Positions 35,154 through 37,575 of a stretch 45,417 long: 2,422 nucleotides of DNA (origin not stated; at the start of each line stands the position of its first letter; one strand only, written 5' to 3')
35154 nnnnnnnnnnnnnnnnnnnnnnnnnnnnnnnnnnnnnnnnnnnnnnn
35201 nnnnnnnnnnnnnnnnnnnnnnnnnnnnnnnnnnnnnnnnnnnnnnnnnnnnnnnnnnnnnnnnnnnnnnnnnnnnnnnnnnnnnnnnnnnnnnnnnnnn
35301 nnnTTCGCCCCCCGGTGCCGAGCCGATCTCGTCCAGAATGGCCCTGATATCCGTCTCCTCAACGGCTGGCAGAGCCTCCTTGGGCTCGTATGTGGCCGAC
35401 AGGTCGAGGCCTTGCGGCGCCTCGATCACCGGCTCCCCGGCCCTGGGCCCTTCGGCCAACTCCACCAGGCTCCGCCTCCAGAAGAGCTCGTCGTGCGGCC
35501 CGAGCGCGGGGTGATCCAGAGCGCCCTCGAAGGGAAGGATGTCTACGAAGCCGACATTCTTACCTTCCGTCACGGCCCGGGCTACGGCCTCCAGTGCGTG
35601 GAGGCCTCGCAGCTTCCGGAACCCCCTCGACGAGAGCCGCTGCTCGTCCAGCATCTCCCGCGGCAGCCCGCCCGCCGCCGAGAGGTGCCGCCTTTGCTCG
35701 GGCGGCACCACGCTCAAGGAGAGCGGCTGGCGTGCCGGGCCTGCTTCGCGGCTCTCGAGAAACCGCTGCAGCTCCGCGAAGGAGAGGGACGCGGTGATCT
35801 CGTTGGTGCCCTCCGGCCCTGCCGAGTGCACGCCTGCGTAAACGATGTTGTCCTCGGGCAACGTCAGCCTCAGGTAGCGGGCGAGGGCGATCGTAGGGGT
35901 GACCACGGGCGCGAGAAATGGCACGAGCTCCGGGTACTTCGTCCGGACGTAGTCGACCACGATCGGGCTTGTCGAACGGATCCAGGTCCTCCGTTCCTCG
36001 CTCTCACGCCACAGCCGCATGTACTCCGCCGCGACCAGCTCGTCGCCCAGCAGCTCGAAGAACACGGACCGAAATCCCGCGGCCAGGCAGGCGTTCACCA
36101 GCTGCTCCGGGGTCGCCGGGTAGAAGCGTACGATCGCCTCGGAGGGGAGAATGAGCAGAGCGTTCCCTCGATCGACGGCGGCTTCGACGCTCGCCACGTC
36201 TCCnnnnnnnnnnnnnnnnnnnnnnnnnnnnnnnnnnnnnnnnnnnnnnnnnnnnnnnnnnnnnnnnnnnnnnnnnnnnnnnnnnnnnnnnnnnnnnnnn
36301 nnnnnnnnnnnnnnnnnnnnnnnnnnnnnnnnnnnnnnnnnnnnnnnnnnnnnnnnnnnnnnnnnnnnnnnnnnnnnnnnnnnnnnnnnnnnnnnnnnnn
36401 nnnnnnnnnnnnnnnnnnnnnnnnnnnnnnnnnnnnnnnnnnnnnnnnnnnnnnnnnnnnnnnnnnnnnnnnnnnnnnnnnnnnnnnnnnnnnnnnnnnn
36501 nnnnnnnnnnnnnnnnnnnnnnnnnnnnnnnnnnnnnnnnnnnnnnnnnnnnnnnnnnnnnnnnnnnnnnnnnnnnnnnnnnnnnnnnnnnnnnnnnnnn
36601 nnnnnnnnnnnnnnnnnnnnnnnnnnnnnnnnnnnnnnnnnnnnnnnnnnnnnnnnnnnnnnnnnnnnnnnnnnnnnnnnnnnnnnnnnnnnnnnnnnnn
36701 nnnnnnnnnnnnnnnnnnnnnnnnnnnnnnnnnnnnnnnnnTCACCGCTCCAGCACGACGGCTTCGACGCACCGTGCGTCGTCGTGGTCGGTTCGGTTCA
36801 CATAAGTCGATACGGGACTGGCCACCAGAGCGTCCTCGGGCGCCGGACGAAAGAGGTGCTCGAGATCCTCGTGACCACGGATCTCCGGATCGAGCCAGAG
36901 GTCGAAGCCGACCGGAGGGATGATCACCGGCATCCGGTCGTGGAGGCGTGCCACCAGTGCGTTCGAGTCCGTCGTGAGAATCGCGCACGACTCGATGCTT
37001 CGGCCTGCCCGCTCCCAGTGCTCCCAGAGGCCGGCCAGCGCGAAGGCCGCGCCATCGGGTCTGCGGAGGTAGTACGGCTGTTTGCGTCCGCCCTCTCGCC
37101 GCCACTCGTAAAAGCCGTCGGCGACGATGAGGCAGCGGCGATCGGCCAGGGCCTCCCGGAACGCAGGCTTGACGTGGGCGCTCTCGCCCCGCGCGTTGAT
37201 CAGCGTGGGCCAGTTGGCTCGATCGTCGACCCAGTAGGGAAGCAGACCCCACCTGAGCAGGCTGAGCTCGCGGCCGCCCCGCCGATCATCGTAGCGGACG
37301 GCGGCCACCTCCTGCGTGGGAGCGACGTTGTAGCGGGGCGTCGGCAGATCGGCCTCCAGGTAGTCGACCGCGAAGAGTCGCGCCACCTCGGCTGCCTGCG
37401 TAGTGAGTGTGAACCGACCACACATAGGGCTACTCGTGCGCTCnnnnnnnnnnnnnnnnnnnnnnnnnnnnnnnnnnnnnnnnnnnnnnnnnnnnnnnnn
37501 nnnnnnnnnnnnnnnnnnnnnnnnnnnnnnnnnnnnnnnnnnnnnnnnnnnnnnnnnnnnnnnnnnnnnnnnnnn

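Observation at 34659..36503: Diguanylate cyclase fused to ferredoxin, an H-cluster-less [FeFe]-hydrogenase-like domain and an extra Fe-S domain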

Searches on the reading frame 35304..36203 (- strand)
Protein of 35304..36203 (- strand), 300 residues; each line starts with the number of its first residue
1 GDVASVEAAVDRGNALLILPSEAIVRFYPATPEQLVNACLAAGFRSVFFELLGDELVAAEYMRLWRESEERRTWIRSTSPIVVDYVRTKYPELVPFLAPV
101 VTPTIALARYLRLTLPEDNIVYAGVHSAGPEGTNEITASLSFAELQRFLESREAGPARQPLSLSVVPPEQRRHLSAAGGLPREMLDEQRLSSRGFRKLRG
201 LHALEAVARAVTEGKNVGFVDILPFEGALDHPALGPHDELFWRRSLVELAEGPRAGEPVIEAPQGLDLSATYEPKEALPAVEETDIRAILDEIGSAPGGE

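Call 33: search_solved_structures(query=A4, max_evalue=10, show_alignments=5)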
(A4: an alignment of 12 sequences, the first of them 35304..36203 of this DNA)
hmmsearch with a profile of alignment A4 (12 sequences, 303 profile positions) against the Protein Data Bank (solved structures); distinct sequences matched with E-value up to 10: 11.
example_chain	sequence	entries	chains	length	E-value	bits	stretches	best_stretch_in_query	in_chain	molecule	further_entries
7p5h_A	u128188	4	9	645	0.0016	20.9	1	30-118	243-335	Fe-hydrogenase, subunit alpha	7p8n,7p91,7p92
7qv7_D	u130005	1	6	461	0.079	15.3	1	31-113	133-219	Hydrogen dependent carbon dioxide reductase subunit HydA2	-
2n0s_A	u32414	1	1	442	0.31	13.3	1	30-120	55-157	Fe-hydrogenase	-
6gl6_A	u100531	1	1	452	0.33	13.3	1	30-120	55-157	Fe-hydrogenase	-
3lx4_A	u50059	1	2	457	0.33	13.2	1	30-120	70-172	Fe-hydrogenase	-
6gm5_A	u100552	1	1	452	0.37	13.1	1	30-120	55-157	Fe-hydrogenase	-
6gm6_A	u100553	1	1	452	0.38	13.1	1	30-120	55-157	Fe-hydrogenase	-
4r0v_A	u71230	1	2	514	0.42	12.9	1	30-120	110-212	Fe-hydrogenase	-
6gm7_A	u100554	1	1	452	0.46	12.8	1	30-120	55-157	Fe-hydrogenase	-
3wwt_B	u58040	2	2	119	1.1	11.5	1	44-70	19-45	C' protein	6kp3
7q4v_A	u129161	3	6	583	1.2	11.4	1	37-120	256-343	Iron hydrogenase HydA1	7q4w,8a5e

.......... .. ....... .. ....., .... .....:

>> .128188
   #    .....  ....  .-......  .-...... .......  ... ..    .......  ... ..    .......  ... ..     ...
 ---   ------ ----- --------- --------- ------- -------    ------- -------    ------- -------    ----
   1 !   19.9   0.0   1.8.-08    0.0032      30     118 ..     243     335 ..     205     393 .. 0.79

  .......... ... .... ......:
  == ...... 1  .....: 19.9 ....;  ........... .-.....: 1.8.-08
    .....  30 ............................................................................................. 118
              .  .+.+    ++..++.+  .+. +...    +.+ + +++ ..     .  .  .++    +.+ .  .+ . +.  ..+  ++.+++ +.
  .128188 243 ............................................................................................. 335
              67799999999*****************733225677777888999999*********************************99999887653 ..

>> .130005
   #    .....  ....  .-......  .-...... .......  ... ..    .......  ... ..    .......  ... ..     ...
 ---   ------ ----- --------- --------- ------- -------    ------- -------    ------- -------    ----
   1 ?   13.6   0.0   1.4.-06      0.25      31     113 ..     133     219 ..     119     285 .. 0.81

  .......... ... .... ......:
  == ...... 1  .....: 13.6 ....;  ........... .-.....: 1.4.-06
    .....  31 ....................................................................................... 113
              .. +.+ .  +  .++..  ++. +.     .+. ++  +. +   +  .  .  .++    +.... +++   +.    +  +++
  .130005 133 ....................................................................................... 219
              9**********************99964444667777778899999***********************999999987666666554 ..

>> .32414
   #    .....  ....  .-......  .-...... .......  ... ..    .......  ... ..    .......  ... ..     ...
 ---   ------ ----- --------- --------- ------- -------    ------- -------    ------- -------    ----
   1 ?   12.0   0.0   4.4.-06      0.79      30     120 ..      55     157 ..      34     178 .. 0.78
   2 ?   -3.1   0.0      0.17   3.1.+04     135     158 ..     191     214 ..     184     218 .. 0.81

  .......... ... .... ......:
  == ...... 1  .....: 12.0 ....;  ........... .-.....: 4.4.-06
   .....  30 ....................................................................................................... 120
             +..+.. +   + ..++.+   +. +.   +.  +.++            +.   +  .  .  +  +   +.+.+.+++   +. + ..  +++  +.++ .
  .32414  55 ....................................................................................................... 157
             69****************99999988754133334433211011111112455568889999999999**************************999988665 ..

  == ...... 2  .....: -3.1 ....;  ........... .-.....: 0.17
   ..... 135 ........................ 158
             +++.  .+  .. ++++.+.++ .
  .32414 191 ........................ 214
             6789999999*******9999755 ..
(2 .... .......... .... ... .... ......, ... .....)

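Call 43: predict_structure(alignment_id=A4)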
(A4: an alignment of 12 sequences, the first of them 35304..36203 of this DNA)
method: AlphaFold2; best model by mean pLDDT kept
length: 300 residues; sequences in the alignment: 12
mean_pLDDT: 77.2   pTM: 0.80
mean pLDDT of the five models: 77.2, 74.0, 73.5, 72.9, 65.8
residues with pLDDT >= 90: 70; 70-90: 141; 50-70: 76; < 50: 13
segments of 3 or more residues with pLDDT < 50: 175-178, 190-192, 294-297
pLDDT, mean of each block of 10 residues (from residue 1): 91 93 80 89 91 83 74 78 86 90 90 91 79 77 92 92 66 51 59 64 87 84 64 59 57 66 87 77 72 47
secondary structure, 60 per line:
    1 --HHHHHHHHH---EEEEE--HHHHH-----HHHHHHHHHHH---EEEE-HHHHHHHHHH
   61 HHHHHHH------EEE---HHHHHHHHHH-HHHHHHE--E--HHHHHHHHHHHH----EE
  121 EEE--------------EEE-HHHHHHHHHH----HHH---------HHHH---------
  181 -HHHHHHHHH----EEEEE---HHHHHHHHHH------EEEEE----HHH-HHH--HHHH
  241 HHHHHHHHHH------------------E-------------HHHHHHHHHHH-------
elements in order: H3-11 E15-19 H22-26 H32-42 E46-49 H51-67 E74-76 H80-89 H91-96 H103-114 E119-123 E138-140 H142-151 H168-171 H182-190 E195-199 H203-212 E219-223 H237-250 H283-293

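Call 48: fold_search(model_id=the predicted structure, library=pdb)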
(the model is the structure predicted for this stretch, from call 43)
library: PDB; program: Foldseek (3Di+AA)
matches with E <= 10: 846; with E <= 0.001: 73
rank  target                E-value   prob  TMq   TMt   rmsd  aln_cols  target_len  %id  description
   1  8a6t_A                1.3e-09  1.00  0.67  0.37   6.1       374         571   14  Cryo-EM structure of the electron bifurcating Fe-Fe hydrogenase HydABC complex from Thermoanaerobacter kivui in the re (released 2023-02-15)
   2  7p8n_a                2.6e-09  1.00  0.66  0.34   6.2       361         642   17  TmHydABC- T. maritima hydrogenase with bridge closed (released 2022-09-14)
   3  4r0v_B                5.1e-09  1.00  0.58  0.44  10.0       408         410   16  [FeFe]-hydrogenase Oxygen Inactivation is Initiated by the Modification and Degradation of the H cluster 2Fe Subcluste (released 2015-01-28)
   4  9gbu_B                6.1e-09  1.00  0.60  0.40   5.4       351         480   15  Desulfovibrio desulfuricans [FeFe]-hydrogenase variant with both subunits linked by a 13 amino acid linker peptide der (released 2025-08-13)
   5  4r0v_A                6.1e-09  1.00  0.57  0.42  10.0       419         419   15  [FeFe]-hydrogenase Oxygen Inactivation is Initiated by the Modification and Degradation of the H cluster 2Fe Subcluste (released 2015-01-28)
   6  8ru6                  9.3e-09  1.00  0.61  0.40   5.4       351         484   16  Desulfovibrio desulfuricans [FeFe]-hydrogenase variant with both subunits linked by a 4 amino acid linker peptide derive (released 2025-02-12)
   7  6gm6                  9.3e-09  1.00  0.56  0.42  10.4       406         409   16  [FeFe]-hydrogenase HydA1 from Chlamydomonas reinhardtii,variant E141Q (released 2018-11-07)
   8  6gl6                  9.9e-09  1.00  0.61  0.46   8.3       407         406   15  apo [FeFe]-hydrogenase HydA1 from Chlamydomonas reinhardtii, variant C377H (released 2018-12-26)
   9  3lx4_A                1.3e-08  1.00  0.64  0.49   7.7       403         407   15  Stepwise [FeFe]-hydrogenase H-cluster assembly revealed in the structure of HydA(deltaEFG) (released 2010-04-28)
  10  6gm5                  2.2e-08  1.00  0.58  0.44  10.3       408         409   16  [FeFe]-hydrogenase HydA1 from Chlamydomonas reinhardtii,variant E141A (released 2018-11-07)
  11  8ryh                  2.4e-08  1.00  0.55  0.37   6.0       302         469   15  Desulfovibrio desulfuricans [FeFe]-hydrogenase variant with both subunits linked by a linker peptide derived from a grou (released 2025-02-19)
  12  7p5h_A                2.7e-08  1.00  0.60  0.35   6.1       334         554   17  TmHydABC- D2 map (released 2022-09-14)
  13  2n0s_MODEL_1_A        2.9e-08  1.00  0.59  0.46   7.9       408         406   15  HADDOCK model of ferredoxin and [FeFe] hydrogenase complex (released 2015-06-24)
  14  9gnk                  3.1e-08  1.00  0.55  0.36   5.0       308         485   16  Desulfovibrio desulfuricans [FeFe]-hydrogenase variant with both subunits linked by a 13 amino acid linker peptide deriv (released 2025-09-24)
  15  9gbu_A                3.1e-08  1.00  0.59  0.39   5.7       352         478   15  Desulfovibrio desulfuricans [FeFe]-hydrogenase variant with both subunits linked by a 13 amino acid linker peptide der (released 2025-08-13)
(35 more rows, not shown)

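Call 59: find_related_loci(query=A4, collection=genome_contigs, flank=6000)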
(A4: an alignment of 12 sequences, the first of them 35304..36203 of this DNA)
Query A4 (300 aa) in genome_contigs; peptide patterns used: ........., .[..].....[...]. (x = any residue, [..] = any of these).
599 stretches matched a pattern (row limit reached: there are more); 538 encode a relative of the query (tblastn E <= 1e-3); the best 80 are kept; 80 distinct loci.
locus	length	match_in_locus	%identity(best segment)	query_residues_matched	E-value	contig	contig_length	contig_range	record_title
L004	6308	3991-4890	73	1-300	6e-145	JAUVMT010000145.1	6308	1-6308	MAG: Gemmatimonadales bacterium isolate CSMAG_591 CSMAG_591_k141_1243713_length_6308_cov_15.0000, whole genome shotgun s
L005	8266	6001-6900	73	1-300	4e-144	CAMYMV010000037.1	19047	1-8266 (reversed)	MAG: uncultured Gemmatimonadales bacterium isolate ES_Gemmatimonadota_01 genome assembly, contig: scaffold_1602, whole g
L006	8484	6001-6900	73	1-300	4e-143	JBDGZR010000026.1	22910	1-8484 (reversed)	MAG: Gemmatimonadota bacterium isolate M3-38_Bin_47 M3-38_Bin_47_scaffold_8812, whole genome shotgun sequence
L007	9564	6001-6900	73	1-300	2e-143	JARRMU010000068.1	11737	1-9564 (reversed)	MAG: Gemmatimonadales bacterium isolate Spart_106_MAG scaffold_424, whole genome shotgun sequence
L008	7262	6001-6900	72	1-300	3e-142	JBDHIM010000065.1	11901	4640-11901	MAG: Gemmatimonadota bacterium isolate BHB10-2_Bin_296 BHB10-2_Bin_296_scaffold_34309, whole genome shotgun sequence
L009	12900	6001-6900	70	1-300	1e-140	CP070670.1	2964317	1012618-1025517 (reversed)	MAG: Gemmatimonadota bacterium isolate bin741 chromosome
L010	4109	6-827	74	27-300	6e-137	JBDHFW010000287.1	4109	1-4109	MAG: Gemmatimonadota bacterium isolate M8-58_Bin_309 M8-58_Bin_309_scaffold_411805, whole genome shotgun sequence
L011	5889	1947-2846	66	1-300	6e-132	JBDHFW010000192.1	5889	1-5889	MAG: Gemmatimonadota bacterium isolate M8-58_Bin_309 M8-58_Bin_309_scaffold_118274, whole genome shotgun sequence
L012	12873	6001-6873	70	10-300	8e-131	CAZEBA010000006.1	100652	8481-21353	MAG TPA_asm: uncultured Gemmatimonadota bacterium isolate SRP321284_co1_122 genome assembly, contig: NODE_215_length_100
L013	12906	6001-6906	57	1-299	1e-108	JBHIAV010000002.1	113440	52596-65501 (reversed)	MAG: Gemmatimonadota bacterium isolate K_2_bin.6 NODE_13_length_113440_cov_9.183287, whole genome shotgun sequence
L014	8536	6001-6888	56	3-296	6e-103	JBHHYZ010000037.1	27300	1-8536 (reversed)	MAG: Gemmatimonadota bacterium isolate Maj_2_bin.21 NODE_744_length_27300_cov_10.097853, whole genome shotgun sequence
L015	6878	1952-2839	56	3-296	6e-103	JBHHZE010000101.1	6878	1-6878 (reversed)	MAG: Gemmatimonadales bacterium isolate Maj_1_bin.59 NODE_5849_length_6878_cov_6.807709, whole genome shotgun sequence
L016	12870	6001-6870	58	13-299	2e-102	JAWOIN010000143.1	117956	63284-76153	MAG: Gemmatimonadota bacterium isolate CWP5-2.bin.36 k191_825902, whole genome shotgun sequence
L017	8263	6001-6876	58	14-300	5e-101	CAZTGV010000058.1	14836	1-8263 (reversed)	MAG TPA_asm: uncultured Gemmatimonadota bacterium isolate SRP284430_co1_176 genome assembly, contig: NODE_2665_length_14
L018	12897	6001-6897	56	5-299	3e-100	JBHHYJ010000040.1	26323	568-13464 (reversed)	MAG: Gemmatimonadota bacterium isolate Maj_2_bin.59 NODE_795_length_26323_cov_17.845173, whole genome shotgun sequence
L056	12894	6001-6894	50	1-299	6e-85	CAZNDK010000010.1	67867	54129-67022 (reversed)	MAG TPA_asm: uncultured Gemmatimonadaceae bacterium isolate SRP292972_co2_152 genome assembly, contig: NODE_348_length_6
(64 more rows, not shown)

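Call 90: find_related_loci(query=L056:6001-6894:+, collection=genome_contigs, flank=3000)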
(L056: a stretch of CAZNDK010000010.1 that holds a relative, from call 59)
Query L056:6001-6894:+ (298 aa) in genome_contigs; peptide patterns used: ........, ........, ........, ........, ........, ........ (x = any residue, [..] = any of these).
418 stretches matched a pattern; 268 encode a relative of the query (tblastn E <= 1e-3); the best 80 are kept; 80 distinct loci.
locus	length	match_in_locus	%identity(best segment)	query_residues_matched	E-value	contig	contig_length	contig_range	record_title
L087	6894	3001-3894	100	1-298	0e+0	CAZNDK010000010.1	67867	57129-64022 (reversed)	MAG TPA_asm: uncultured Gemmatimonadaceae bacterium isolate SRP292972_co2_152 genome assembly, contig: NODE_348_length_6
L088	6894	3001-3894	97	1-298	0e+0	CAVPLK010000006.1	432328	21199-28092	MAG: uncultured Gemmatimonadales bacterium isolate MFD09964.bin.1.362 genome assembly, contig: contig_7795, whole genome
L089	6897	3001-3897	96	1-298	0e+0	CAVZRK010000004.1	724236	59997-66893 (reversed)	MAG: uncultured Gemmatimonadales bacterium isolate MFD00905.bin.2.225 genome assembly, contig: contig_3697, whole genome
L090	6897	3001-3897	95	1-298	0e+0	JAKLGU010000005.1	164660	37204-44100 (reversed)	MAG: Gemmatimonadetes bacterium isolate RA.bin47 RA.bin47_5, whole genome shotgun sequence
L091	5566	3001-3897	95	1-298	0e+0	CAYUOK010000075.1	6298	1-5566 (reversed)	MAG TPA_asm: uncultured Gemmatimonadaceae bacterium isolate binchicken_co245_255 genome assembly, contig: NODE_16338_len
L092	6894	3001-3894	94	1-298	0e+0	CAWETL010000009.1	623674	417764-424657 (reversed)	MAG: uncultured Gemmatimonadales bacterium isolate MFD05942.bin.1.131 genome assembly, contig: contig_45955, whole genom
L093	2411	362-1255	94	1-298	0e+0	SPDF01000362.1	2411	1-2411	MAG: Gemmatimonadales bacterium isolate das_tool.metabat2.96 k141_2457858, whole genome shotgun sequence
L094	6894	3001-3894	93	1-298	0e+0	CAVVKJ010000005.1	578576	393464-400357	MAG: uncultured Gemmatimonadales bacterium isolate MFD04716.bin.2.176 genome assembly, contig: contig_2083, whole genome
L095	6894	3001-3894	93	1-298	0e+0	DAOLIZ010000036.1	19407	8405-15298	MAG TPA_asm: Gemmatimonadales bacterium isolate AMR_MDS_0297 NODE_255_length_19407_cov_66.319399, whole genome shotgun s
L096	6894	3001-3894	93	1-298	0e+0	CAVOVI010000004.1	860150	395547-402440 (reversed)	MAG: uncultured Gemmatimonadales bacterium isolate MFD09779.bin.2.217 genome assembly, contig: contig_31650, whole genom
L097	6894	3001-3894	94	1-298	0e+0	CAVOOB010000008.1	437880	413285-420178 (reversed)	MAG: uncultured Gemmatimonadales bacterium isolate MFD09964.bin.1.247 genome assembly, contig: contig_7793, whole genome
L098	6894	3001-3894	93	1-298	0e+0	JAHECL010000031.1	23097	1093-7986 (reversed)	MAG: Gemmatimonadetes bacterium isolate Ww169 NODE_3966_length_23097_cov_3.568202, whole genome shotgun sequence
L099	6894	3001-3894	80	1-298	5e-159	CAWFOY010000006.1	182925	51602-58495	MAG: uncultured Gemmatimonadales bacterium isolate MFD05674.bin.2.133 genome assembly, contig: contig_32660, whole genom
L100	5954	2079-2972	75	1-298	2e-148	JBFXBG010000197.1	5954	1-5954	MAG: Gemmatimonadales bacterium isolate CA_2019_TPBS_40 NODE_47881_length_5954_cov_3.935473_TPBS, whole genome shotgun s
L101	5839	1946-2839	72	1-298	1e-145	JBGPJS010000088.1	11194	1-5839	MAG: Gemmatimonadota bacterium isolate OBJ_0618_7090110_303 k141_4527998_length_11194_cov_11.0000, whole genome shotgun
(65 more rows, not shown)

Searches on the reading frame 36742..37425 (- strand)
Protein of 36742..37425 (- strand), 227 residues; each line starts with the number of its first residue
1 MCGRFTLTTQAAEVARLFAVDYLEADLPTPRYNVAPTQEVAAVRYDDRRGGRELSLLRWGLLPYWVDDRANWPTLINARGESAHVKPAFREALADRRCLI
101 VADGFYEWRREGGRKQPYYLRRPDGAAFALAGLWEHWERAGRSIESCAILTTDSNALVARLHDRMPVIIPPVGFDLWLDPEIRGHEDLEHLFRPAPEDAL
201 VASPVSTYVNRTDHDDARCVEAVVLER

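Call 3: search_protein_families(library=pfam, proteins=[window:36742-37425:-], max_evalue=0.1)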
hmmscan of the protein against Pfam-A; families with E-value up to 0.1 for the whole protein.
window:36742-37425:- (227 aa): 1 family
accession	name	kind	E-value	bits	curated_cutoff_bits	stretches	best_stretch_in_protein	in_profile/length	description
PF02586.19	SRAP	-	2.1e-72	243.6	27.1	1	1-211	1-213/214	SOS response associated peptidase (SRAP)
